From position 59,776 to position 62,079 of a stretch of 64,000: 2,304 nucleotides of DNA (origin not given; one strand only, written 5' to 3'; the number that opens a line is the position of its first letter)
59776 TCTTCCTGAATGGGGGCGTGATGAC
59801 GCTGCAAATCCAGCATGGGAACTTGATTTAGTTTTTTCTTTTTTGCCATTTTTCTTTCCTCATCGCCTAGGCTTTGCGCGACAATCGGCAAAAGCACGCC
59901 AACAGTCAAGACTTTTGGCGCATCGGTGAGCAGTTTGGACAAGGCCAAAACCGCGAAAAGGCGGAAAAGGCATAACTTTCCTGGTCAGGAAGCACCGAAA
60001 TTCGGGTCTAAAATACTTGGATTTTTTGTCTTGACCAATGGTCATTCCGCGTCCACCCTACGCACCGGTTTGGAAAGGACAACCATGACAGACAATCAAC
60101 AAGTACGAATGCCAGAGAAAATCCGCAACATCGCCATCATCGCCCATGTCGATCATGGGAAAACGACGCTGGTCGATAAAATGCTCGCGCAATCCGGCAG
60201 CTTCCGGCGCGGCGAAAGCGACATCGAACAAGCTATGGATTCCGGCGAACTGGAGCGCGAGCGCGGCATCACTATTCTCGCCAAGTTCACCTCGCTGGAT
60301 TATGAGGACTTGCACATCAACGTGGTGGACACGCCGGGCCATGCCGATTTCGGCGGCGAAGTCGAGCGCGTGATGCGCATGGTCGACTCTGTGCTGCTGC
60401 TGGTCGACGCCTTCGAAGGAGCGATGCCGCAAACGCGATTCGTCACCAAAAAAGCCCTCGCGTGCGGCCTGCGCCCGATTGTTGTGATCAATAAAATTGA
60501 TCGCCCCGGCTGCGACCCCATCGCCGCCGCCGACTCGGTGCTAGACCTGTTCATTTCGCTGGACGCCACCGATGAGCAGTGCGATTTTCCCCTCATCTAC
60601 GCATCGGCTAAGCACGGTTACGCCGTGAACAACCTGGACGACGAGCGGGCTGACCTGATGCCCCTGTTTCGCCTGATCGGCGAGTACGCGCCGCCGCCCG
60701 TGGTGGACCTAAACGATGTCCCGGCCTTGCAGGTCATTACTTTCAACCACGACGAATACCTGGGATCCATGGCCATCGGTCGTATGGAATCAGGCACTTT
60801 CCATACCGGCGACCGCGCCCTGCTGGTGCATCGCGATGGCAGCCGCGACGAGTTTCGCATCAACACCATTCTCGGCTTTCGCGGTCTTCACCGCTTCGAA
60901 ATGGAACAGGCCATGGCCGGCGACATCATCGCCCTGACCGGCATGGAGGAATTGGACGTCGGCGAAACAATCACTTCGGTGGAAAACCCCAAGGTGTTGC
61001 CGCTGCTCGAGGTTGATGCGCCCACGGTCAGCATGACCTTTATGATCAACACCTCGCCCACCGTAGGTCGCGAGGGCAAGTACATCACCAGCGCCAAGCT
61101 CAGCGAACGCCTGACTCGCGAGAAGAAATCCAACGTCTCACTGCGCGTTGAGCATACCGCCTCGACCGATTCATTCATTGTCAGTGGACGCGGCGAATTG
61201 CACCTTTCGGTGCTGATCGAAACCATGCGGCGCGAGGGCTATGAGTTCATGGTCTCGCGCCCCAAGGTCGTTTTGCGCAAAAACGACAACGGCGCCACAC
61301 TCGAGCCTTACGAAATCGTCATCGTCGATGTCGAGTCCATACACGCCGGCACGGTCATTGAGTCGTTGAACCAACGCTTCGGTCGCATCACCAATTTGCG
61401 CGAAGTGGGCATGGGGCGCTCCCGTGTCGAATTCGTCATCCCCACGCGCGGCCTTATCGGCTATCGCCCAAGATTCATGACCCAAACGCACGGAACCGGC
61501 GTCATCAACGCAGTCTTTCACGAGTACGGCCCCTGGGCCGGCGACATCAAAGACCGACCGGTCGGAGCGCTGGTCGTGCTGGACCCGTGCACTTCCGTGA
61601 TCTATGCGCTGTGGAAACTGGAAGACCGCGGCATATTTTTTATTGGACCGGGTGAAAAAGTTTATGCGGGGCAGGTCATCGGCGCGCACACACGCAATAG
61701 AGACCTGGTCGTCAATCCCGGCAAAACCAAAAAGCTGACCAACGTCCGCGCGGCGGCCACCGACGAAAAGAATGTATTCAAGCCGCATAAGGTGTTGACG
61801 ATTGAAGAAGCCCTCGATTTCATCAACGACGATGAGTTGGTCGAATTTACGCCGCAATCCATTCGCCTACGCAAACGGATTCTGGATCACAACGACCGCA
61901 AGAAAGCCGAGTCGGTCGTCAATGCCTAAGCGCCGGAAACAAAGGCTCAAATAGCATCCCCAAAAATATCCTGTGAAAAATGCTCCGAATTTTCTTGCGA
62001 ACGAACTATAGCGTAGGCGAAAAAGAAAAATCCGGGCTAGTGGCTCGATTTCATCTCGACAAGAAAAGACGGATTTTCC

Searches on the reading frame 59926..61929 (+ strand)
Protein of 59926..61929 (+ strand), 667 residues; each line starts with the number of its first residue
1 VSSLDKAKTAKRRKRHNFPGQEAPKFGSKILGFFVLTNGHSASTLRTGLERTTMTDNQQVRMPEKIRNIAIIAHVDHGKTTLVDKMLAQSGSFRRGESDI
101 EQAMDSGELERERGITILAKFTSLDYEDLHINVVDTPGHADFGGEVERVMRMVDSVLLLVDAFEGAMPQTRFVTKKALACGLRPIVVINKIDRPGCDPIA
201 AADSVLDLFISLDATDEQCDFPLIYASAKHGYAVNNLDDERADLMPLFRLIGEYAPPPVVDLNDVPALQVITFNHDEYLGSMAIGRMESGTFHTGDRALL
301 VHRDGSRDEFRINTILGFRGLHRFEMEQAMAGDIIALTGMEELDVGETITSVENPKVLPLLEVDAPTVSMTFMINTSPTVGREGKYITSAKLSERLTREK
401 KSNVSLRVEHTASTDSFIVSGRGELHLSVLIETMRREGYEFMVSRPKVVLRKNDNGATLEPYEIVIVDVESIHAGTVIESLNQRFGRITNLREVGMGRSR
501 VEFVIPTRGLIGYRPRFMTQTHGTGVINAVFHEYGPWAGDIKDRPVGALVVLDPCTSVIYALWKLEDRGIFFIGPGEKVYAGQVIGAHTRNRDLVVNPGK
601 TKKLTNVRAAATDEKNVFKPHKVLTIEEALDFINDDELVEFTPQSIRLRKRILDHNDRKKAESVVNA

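Call 28: search_protein_families(library=pfam, proteins=[window:59926-61929:+], max_evalue=0.01)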
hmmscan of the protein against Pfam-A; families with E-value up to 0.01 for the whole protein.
window:59926-61929:+ (667 aa): 7 families
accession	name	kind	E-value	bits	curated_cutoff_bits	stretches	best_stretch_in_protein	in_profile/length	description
PF00009.33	GTP_EFTU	-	1.4e-52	178.5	26.5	1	64-240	1-181/188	Elongation factor Tu GTP binding domain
PF21018.2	BipA_C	-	3.2e-39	133.5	23.8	1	547-654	2-109/110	TypA/BipA C-terminal domain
PF00679.30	EFG_C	-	9.2e-19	67.7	27.9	1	458-544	2-88/89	Elongation factor G C-terminus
PF03144.31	GTP_EFTU_D2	-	1.6e-10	41.7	30.3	1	280-350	1-73/73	Elongation factor Tu domain 2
PF22042.2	EF-G_D2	-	2.8e-09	37.4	27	1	270-351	6-83/84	Elongation factor G domain 2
PF14492.12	EFG_III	-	1.3e-07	32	27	1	390-437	19-66/75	Elongation Factor G, domain III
PF01926.29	MMR_HSR1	-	0.00019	22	21.9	1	69-190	2-113/113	50S ribosome-binding GTPase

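Call 65: find_homologous_proteins(query=window:59926-61929:+, max_evalue=1e-50)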
Query window:59926-61929:+ (667 aa): 8000 proteins with E <= 1e-50 among 8000 candidates; the best 120 are listed.
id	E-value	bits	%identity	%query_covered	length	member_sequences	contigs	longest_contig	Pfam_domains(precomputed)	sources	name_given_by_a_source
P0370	0.0e+0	1418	100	95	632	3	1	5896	PF21018.3,PF00679.31,PF14492.13,PF00009.34,PF03144.32,PF22042.3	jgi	-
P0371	0.0e+0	1157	83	92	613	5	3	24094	PF21018.3,PF00679.31,PF14492.13,PF00009.34,PF03144.32,PF22042.3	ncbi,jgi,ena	-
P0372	0.0e+0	1153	81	95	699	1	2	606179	PF21018.3,PF00679.31,PF14492.13,PF00009.34,PF03144.32,PF22042.3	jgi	jgi:GTP-binding protein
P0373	0.0e+0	1082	78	90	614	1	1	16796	PF21018.3,PF00679.31,PF00009.34,PF03144.32,PF22042.3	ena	-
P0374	0.0e+0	1081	79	90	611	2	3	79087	PF21018.3,PF00679.31,PF14492.13,PF00009.34,PF03144.32,PF22042.3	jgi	-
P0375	0.0e+0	1079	77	91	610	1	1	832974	PF21018.3,PF01926.30,PF00679.31,PF00009.34,PF03144.32,PF22042.3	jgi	jgi:GTP-binding protein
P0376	0.0e+0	1077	78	90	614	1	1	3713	PF21018.3,PF00679.31,PF14492.13,PF00009.34,PF03144.32,PF22042.3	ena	-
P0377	0.0e+0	1068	78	90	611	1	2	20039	PF21018.3,PF00679.31,PF14492.13,PF00009.34,PF03144.32,PF22042.3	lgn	-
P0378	0.0e+0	1063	77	91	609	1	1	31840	PF21018.3,PF00679.31,PF14492.13,PF00009.34,PF03144.32,PF22042.3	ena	-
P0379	0.0e+0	1055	77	90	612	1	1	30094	PF21018.3,PF00679.31,PF00009.34,PF03144.32,PF22042.3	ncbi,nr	ncbi:MAG: translational GTPase TypA [Candidatus Lernaella stagnicola]|nr:translational GTPase TypA [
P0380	0.0e+0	1055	76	91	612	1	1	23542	PF21018.3,PF00679.31,PF00009.34,PF03144.32,PF22042.3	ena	-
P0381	0.0e+0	1051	76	90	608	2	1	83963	PF21018.3,PF00679.31,PF00009.34,PF03144.32,PF22042.3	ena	-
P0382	0.0e+0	1049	75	90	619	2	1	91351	PF21018.3,PF00679.31,PF00009.34,PF03144.32,PF22042.3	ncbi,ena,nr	ncbi:MAG: translational GTPase TypA [Myxococcales bacterium]|nr:translational GTPase TypA [Myxococca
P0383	0.0e+0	1035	76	90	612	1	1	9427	PF21018.3,PF00679.31,PF00009.34,PF03144.32,PF22042.3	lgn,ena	-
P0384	0.0e+0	1030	75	90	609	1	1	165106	PF21018.3,PF00679.31,PF14492.13,PF00009.34,PF03144.32,PF22042.3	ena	-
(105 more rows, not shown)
